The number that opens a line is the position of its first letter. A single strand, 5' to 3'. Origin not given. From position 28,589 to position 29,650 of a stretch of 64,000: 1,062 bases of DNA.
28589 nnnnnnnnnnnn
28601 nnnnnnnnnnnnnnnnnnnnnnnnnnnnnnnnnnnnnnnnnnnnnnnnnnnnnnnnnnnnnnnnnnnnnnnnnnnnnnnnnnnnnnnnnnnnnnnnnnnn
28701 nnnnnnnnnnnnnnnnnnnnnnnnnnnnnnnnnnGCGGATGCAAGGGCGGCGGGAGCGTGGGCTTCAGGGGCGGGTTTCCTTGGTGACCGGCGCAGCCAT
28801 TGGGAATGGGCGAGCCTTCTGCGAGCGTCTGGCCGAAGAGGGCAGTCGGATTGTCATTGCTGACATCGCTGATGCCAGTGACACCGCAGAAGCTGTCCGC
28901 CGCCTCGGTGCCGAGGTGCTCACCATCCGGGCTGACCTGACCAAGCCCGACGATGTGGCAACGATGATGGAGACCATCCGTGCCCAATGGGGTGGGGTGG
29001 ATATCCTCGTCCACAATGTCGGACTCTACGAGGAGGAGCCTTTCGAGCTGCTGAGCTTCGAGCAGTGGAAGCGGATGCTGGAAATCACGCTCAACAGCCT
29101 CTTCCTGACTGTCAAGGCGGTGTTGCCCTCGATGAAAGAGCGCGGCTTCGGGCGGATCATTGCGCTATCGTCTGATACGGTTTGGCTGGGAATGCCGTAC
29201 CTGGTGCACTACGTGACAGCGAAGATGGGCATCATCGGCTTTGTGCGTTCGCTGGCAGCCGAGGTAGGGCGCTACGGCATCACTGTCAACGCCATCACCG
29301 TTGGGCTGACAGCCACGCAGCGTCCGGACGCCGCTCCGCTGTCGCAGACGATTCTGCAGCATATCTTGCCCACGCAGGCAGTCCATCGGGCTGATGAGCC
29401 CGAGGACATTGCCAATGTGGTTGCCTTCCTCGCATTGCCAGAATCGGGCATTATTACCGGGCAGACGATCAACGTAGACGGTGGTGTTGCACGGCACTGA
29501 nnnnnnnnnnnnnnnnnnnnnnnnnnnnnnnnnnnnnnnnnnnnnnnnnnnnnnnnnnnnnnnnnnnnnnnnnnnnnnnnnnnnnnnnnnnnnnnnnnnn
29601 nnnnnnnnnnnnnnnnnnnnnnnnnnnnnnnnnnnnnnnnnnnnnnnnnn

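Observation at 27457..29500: Alpha-oxoamine synthase + SDR pair: candidate sphingolipid or sulfonolipid (capnine-type) head-group module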

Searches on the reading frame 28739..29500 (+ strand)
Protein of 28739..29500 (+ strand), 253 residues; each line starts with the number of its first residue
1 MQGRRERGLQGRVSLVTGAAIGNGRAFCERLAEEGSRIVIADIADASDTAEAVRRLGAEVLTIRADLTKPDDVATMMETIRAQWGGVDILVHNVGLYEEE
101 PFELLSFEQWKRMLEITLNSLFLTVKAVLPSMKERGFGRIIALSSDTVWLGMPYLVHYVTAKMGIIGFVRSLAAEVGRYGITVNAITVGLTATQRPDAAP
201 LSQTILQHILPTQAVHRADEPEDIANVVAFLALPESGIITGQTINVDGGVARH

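Call 7: search_protein_families(library=pfam, proteins=[window:28739-29500:+])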
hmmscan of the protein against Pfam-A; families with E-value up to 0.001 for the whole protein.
window:28739-29500:+ (253 aa): 3 families
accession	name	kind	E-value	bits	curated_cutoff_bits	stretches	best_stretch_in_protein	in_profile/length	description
PF13561.12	adh_short_C2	-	2.8e-57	194.4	27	1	18-250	1-235/236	Enoyl-(Acyl carrier protein) reductase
PF00106.31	adh_short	-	2e-47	161.7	26.6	1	13-194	2-185/195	short chain dehydrogenase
PF08659.16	KR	-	8.7e-11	42.5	22.6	1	15-187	4-174/180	KR domain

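Call 8: search_protein_families(library=ncbifam, proteins=[window:28739-29500:+], max_evalue=0.001)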
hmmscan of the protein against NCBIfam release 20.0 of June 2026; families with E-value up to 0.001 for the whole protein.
window:28739-29500:+ (253 aa): 229 families (the best 25 are shown)
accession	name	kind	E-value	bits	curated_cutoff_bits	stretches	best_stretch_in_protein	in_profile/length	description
NF047923.1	pyridox_DH_SDR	equivalog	2e-67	227.3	325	1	10-253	2-243/243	pyridoxal 4-dehydrogenase, SDR-type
NF009466.0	PRK12826.1-2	subfamily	1.1e-59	201.9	222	1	11-251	3-245/248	3-oxoacyl-ACP reductase FabG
NF004198.0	PRK05653.1-3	equivalog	8.4e-56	189.2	296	1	9-250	5-246/248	3-oxoacyl-ACP reductase FabG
TIGR01830.1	3oxo_ACP_reduc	equivalog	4e-53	180.6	297.75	1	15-250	2-238/239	3-oxoacyl-[acyl-carrier-protein] reductase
NF009468.0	PRK12826.1-4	equivalog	1.3e-52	179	318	1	8-249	4-246/256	SDR family oxidoreductase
NF009093.0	PRK12429.1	subfamily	1.9e-52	178.1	258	1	9-250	3-256/259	3-hydroxybutyrate dehydrogenase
TIGR01963.1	PHB_DH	subfamily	7.5e-52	176.1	307.05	1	12-250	2-252/255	3-hydroxybutyrate dehydrogenase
TIGR03971.1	SDR_subfam_1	subfamily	1.5e-51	175.3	300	1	9-251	1-269/271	mycofactocin-coupled SDR family oxidoreductase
TIGR01829.1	AcAcCoA_reduct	subfamily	2.1e-51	175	302.1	1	12-250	1-240/242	acetoacetyl-CoA reductase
NF005559.1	PRK07231.1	subfamily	1.3e-50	172.3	215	1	9-250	2-247/249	glucose 1-dehydrogenase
NF009464.0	PRK12824.1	subfamily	1.4e-48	165.7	269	1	12-250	3-242/245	3-oxoacyl-ACP reductase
NF004202.0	PRK05653.2-2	equivalog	3.5e-48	164.4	333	1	8-249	4-246/259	3-oxoacyl-ACP reductase FabG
NF053701.1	CsHdxCHCADhChcB2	equivalog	6e-48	163.5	350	1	9-250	1-242/245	cis-4-hydroxycyclohexanecarboxylate dehydrogenase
NF005853.0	PRK07774.1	equivalog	6.8e-48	163.2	303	1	9-250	4-246/250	SDR family oxidoreductase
NF004197.0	PRK05653.1-1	equivalog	2.7e-47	161.5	332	1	7-251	3-247/249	3-oxoacyl-ACP reductase FabG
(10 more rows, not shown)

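Call 46: search_solved_structures(query=window:28739-29500:+, max_evalue=1e-30)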
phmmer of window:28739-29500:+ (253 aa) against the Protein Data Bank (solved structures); distinct sequences matched with E-value up to 1e-30: 76 (the best 60 are shown).
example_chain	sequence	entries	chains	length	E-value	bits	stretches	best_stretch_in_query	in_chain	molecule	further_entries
2ew8_A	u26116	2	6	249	5.5e-61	209.4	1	9-253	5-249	(S)-1-Phenylethanol dehydrogenase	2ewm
3ndr_A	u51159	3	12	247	1.6e-48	168.6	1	9-253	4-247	3-oxoacyl-(Acyl-carrier protein) reductase | Pyridoxal 4-dehydrogenase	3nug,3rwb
2uvd_A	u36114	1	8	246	5.1e-42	147.3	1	9-250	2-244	3-OXOACYL-(ACYL-CARRIER-PROTEIN) REDUCTASE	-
8cxa_A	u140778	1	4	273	1.9e-41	145.4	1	9-250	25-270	3-oxoacyl-[acyl-carrier-protein] reductase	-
2et6_A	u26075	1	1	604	2.3e-41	145.2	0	8-188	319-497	(3R)-hydroxyacyl-CoA dehydrogenase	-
4wjz_A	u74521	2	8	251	2.8e-41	144.9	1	8-250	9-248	3-oxoacyl-[acyl-carrier-protein] reductase FabG | 3-oxoacyl-[acyl-carrier protein] reductase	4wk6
5end_A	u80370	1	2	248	3.2e-41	144.7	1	8-250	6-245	3-oxoacyl-[acyl-carrier-protein] reductase FabG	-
3rro_A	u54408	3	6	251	3.9e-41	144.4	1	8-250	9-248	3-ketoacyl-(acyl-carrier-protein) reductase | 3-oxoacyl-[acyl-carrier protein] reductase | 3-oxoacyl-[acyl-carrier-protein] reductase FabG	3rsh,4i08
3op4_A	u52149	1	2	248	3.9e-41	144.4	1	8-250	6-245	3-oxoacyl-[acyl-carrier protein] reductase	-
3tzh_A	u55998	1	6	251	6.2e-41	143.8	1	8-250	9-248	3-oxoacyl-[acyl-carrier protein] reductase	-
1i01_A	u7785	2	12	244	1.4e-40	142.6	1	9-250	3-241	BETA-KETOACYL [ACP] REDUCTASE | 3-oxoacyl-[acyl-carrier protein] reductase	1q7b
3tzc_A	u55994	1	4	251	1.4e-40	142.6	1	8-250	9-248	3-oxoacyl-[acyl-carrier protein] reductase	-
3tzk_A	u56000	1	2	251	2.7e-40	141.7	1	8-250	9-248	3-oxoacyl-[acyl-carrier protein] reductase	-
3u09_A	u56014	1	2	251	3.3e-40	141.4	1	8-250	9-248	3-oxoacyl-[acyl-carrier-protein] reductase FabG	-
7x5j_D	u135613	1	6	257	4.7e-40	140.9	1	8-250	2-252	3-oxoacyl-ACP reductase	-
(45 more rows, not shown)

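Call 47: find_related_loci(query=window:28739-29500:+, collection=metagenome_contigs, flank=5000)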
Query window:28739-29500:+ (253 aa) in metagenome_contigs; peptide patterns used: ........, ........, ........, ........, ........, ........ (x = any residue, [..] = any of these).
599 stretches matched a pattern (row limit reached: there are more); 570 encode a relative of the query (tblastn E <= 1e-3); the best 80 are kept; 80 distinct loci.
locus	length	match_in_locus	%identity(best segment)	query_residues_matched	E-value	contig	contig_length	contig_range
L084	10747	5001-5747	74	6-253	3e-124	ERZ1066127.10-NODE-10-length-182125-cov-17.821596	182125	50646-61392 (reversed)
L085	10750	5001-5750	72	4-253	2e-120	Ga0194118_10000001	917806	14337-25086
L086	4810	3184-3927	69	6-253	2e-117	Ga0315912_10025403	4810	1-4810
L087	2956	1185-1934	68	6-253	2e-120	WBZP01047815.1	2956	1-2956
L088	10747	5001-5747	75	6-253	5e-115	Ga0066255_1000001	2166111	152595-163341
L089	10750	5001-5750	67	4-253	3e-114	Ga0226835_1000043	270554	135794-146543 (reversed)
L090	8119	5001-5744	67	6-253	4e-114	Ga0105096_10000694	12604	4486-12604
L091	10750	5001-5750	69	4-253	1e-113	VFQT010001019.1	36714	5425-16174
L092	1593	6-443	75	108-253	9e-77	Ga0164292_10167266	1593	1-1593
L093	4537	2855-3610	40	7-252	2e-62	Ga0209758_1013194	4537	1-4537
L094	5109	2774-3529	40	7-252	9e-61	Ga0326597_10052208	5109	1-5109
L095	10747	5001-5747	40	7-249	7e-60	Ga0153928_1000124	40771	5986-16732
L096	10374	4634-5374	41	12-252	1e-57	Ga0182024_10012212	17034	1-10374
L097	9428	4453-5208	41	1-251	3e-55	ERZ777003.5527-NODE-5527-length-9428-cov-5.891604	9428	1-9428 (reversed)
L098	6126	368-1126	38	7-253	8e-55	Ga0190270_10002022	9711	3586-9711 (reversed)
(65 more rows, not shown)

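Call 81: find_encoding_contigs(protein=window:28739-29497:+, flank=10000, max_places=4)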
Protein seq(253 aa) (253 aa): 18 contigs read that carry it; 4 places shown.
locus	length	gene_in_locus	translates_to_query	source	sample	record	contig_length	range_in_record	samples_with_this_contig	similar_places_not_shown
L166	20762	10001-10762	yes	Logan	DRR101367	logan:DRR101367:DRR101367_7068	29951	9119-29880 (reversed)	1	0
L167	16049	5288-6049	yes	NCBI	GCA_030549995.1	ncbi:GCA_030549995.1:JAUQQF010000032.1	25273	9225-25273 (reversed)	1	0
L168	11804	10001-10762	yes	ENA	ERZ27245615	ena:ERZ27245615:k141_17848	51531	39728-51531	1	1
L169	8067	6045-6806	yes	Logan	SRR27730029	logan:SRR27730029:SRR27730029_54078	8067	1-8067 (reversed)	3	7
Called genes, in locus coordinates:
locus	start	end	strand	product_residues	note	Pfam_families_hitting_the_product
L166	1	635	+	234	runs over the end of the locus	PF01488:Shikimate_DH (weak), PF00208:ELFV_dehydrog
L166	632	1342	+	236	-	PF01029:NusB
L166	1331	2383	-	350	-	PF01565:FAD_binding_4, PF02873:MurB_C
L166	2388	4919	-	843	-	PF06480:FtsH_ext (weak), PF00004:AAA, PF17862:AAA_lid_3, PF01434:Peptidase_M41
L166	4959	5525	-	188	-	PF00156:Pribosyltran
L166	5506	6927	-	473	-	PF01171:ATP_bind_3, PF11734:TilS_C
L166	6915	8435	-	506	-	PF01207:Dus, PF00977:His_biosynth (weak)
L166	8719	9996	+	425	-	PF00155:Aminotran_1_2, PF01053:Cys_Met_Meta_PP, PF00266:Aminotran_5, PF01212:Beta_elim_lyase (weak)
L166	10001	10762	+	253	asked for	PF00106:adh_short, PF08659:KR, PF13561:adh_short_C2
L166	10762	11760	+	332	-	-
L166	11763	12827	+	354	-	PF01436:NHL (faint)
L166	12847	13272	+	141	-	-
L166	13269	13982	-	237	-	PF00027:cNMP_binding, PF13545:HTH_Crp_2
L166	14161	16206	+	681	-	PF12838:Fer4_7 (faint), PF13534:Fer4_17 (faint), PF00037:Fer4 (faint), PF12797:Fer4_2 (faint), PF13183:Fer4_8, PF13187:Fer4_9, PF13237:Fer4_10, PF02754:CCG, +1 more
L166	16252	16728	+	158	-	PF00300:His_Phos_1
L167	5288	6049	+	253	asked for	PF00106:adh_short, PF08659:KR, PF13561:adh_short_C2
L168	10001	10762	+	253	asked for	PF00106:adh_short, PF08659:KR, PF13561:adh_short_C2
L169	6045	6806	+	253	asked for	PF00106:adh_short, PF08659:KR, PF13561:adh_short_C2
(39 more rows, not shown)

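Call 83: search_protein_families(library=pfam, proteins=[L084:3723-4898:+], max_evalue=0.0001)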
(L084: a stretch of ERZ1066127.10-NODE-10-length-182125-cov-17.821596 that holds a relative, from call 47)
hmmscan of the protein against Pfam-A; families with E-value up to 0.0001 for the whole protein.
L084:3723-4898:+ (391 aa): 4 families
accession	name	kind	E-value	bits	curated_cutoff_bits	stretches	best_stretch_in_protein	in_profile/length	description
PF00535.33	Glycos_transf_2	-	4.5e-25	89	23.3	1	49-162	1-110/168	Glycosyl transferase family 2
PF13641.12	Glyco_tranf_2_3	-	4.5e-16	60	27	1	48-255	3-207/230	Glycosyltransferase like family 2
PF13506.12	Glyco_transf_21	-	2.9e-08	33.8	21.7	1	117-252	17-147/174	Glycosyl transferase family 21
PF10111.15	Glyco_tranf_2_2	-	5e-06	26.6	27.3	1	49-238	1-195/276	Glycosyltransferase like family 2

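Call 84: search_protein_families(library=ncbifam, proteins=[L084:3723-4898:+, L084:2757-3845:-, L084:5981-6988:+], max_evalue=0.001)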
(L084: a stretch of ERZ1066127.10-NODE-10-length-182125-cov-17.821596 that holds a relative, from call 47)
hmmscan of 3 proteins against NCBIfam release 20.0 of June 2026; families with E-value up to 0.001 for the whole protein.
L084:3723-4898:+ (391 aa): 22 families
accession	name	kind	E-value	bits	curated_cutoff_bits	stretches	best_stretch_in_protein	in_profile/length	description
TIGR03469.1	HpnB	hypoth_equivalog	1.2e-48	166.1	379.25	1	41-373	39-383/386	hopene-associated glycosyltransferase HpnB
NF045692.1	OglycostaseCruG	equivalog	1.8e-35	122.6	600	1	8-332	4-327/386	2'-O-glycosyltransferase CruG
TIGR03937.1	PgaC_IcaA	equivalog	1.6e-17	63.6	422.3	1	4-156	5-151/407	poly-beta-1,6-N-acetyl-D-glucosamine synthase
NF007482.0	PRK10073.1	equivalog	6.5e-14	51.7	423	1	44-160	4-115/334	glycosyltransferase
NF053846.1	glyco_with_XrtP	equivalog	1.7e-12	46.8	520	1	5-147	5-150/440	XrtP-associated glycosyltransferase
TIGR04283.1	glyco_like_mftF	equivalog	2.5e-12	46.8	182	1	48-248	1-174/221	TIGR04283 family arsenosugar biosynthesis glycosyltransferase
TIGR03472.1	HpnI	equivalog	3e-12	46.1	310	1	9-341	5-329/373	bacteriohopanetetrol glucosamine biosynthesis glycosyltransferase HpnI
NF047683.1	TeichurnBiosyTuaG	equivalog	5.8e-12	45.8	400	1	44-160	4-116/252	teichuronic acid biosynthesis protein TuaG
NF041875.1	EPS_EpsD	equivalog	2.4e-10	40.3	370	1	48-156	1-105/325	exopolysaccharide biosynthesis glycosyltransferase EpsD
NF050050.1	ProtGlycPglI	equivalog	3.6e-10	39.7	500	1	46-153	2-106/306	GalNAc(5)-diNAcBac-PP-undecaprenol beta-1,3-glucosyltransferase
NF053739.1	GlytfEpsEBac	equivalog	6.4e-09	35.2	450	1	46-156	1-108/265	glycosyltransferase EpsE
NF038302.1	EPS_HpsE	equivalog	2e-08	33.6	300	1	49-159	4-115/307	hormogonium polysaccharide biosynthesis glycosyltransferase HpsE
TIGR03965.1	mycofact_glyco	equivalog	6.2e-08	31.9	280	1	39-142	67-166/467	mycofactocin biosynthesis glycosyltransferase MftF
NF010496.0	PRK13915.1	equivalog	9.6e-08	31.4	262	1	47-143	32-129/307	glucosyl-3-phosphoglycerate synthase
TIGR04182.1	glyco_TIGR04182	equivalog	1.4e-06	27.9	325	1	48-152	2-94/293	S-layer glycoprotein N-glycosyltransferase AglJ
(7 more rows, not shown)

L084:2757-3845:- (362 aa): 21 families
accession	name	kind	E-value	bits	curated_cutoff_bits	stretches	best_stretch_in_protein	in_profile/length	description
NF047683.1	TeichurnBiosyTuaG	equivalog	4e-18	66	400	1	120-229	6-113/252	teichuronic acid biosynthesis protein TuaG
NF007482.0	PRK10073.1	equivalog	4.2e-16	58.9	423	1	120-264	6-143/334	glycosyltransferase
TIGR04009.1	wcaE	equivalog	4.5e-16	58.9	369.2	1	122-298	3-178/248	colanic acid biosynthesis glycosyltransferase WcaE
TIGR03937.1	PgaC_IcaA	equivalog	1.3e-14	54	422.3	1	111-242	36-165/407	poly-beta-1,6-N-acetyl-D-glucosamine synthase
NF053739.1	GlytfEpsEBac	equivalog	7e-13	48.2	450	1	120-251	1-130/265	glycosyltransferase EpsE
TIGR04283.1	glyco_like_mftF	equivalog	1.6e-10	40.9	182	1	124-311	3-182/221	TIGR04283 family arsenosugar biosynthesis glycosyltransferase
NF038302.1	EPS_HpsE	equivalog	8.6e-10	38.1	300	1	122-250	3-134/307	hormogonium polysaccharide biosynthesis glycosyltransferase HpsE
NF050050.1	ProtGlycPglI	equivalog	1.2e-09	38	500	1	120-226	2-107/306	GalNAc(5)-diNAcBac-PP-undecaprenol beta-1,3-glucosyltransferase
TIGR03111.1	glyc2_xrt_Gpos1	hypoth_equivalog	5.8e-09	35.2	363.95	1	102-238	29-167/439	TIGR03111 family XrtG-associated glycosyltransferase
NF038299.1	EPS_HpsN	equivalog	1.5e-08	34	425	1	120-239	1-118/317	hormogonium polysaccharide biosynthesis glycosyltransferase HpsN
NF041394.1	GtaseAglG_Halo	equivalog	5e-07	29.3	440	1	121-230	2-110/304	glucosyl-dolichyl phosphate glucuronosyltransferase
TIGR03469.1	HpnB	hypoth_equivalog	8.7e-07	28.3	379.25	1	101-178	21-105/386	hopene-associated glycosyltransferase HpnB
NF047588.1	GlcsyltransPgfSStrep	equivalog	1.5e-06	27.7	500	1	121-241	2-122/308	glycosyltransferase PgfS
TIGR04242.1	nodulat_NodC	equivalog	2e-06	27.1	550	1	106-229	34-158/395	chitooligosaccharide synthase NodC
TIGR04195.1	S_glycosyl_SunS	equivalog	1.1e-05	24.5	350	1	115-214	52-144/421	SunS family peptide S-glycosyltransferase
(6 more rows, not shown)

L084:5981-6988:+ (335 aa): 1 family
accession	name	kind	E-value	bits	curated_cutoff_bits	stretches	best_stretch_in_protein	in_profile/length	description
NF041620.1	MXAN_5187_fam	hypoth_equivalog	0.0006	19.7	200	1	12-128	317-435/601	MXAN_5187 family protein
